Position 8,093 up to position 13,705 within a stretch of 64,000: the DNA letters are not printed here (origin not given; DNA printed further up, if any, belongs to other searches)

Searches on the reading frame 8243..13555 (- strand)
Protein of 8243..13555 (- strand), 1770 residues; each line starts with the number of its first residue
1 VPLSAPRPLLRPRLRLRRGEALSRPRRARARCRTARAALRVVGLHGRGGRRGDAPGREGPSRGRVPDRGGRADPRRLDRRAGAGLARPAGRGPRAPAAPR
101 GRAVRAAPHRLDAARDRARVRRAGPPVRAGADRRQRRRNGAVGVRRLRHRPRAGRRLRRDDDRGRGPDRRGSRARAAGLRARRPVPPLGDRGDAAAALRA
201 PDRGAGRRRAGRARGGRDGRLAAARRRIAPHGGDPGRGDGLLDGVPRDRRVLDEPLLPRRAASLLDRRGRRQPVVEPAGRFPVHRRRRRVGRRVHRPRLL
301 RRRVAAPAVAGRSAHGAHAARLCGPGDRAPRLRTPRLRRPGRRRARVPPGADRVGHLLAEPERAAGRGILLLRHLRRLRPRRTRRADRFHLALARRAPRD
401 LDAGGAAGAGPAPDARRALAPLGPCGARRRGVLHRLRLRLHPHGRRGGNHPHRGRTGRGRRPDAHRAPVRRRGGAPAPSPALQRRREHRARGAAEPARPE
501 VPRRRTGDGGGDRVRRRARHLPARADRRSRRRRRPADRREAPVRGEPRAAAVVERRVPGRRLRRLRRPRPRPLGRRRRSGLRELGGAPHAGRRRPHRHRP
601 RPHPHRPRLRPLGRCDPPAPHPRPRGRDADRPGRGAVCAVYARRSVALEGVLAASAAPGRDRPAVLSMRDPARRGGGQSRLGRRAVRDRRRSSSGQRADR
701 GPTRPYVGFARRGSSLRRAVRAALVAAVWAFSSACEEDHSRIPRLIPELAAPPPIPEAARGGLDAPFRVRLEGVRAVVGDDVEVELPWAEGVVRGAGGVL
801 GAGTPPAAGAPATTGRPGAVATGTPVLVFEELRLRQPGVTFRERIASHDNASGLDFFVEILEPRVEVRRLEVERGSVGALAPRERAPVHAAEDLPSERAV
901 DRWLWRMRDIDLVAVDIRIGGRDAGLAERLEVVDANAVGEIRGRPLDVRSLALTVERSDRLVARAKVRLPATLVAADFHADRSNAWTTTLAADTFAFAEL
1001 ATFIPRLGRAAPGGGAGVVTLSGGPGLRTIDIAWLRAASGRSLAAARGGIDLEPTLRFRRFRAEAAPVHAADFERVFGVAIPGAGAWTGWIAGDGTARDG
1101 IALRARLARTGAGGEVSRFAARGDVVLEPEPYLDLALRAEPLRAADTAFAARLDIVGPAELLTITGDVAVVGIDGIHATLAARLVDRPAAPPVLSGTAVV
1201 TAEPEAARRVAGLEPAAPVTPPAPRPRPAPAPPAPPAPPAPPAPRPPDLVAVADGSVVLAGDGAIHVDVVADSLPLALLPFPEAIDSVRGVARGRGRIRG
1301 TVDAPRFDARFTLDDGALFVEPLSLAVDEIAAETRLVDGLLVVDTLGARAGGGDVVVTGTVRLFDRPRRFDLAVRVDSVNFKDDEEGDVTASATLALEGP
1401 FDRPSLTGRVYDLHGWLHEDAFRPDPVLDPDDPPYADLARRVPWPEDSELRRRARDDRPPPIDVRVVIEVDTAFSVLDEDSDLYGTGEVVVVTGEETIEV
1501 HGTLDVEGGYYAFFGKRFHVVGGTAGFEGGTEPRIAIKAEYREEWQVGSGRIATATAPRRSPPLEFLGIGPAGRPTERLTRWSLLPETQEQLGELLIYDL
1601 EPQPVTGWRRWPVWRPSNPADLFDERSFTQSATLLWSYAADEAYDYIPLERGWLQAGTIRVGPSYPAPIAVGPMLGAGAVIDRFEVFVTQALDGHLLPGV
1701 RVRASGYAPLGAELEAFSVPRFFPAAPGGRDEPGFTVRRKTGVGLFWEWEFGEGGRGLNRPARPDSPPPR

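Call 6: search_protein_families(library=pfam, proteins=[window:8243-13555:-])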
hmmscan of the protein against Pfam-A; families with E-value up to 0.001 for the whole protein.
window:8243-13555:- (1770 aa): 1 family
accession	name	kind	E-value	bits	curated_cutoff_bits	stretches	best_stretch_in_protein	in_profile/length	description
PF04357.19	TamB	-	2.2e-12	47.4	22.4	1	1346-1543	3-209/381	TamB, inner membrane protein subunit of TAM complex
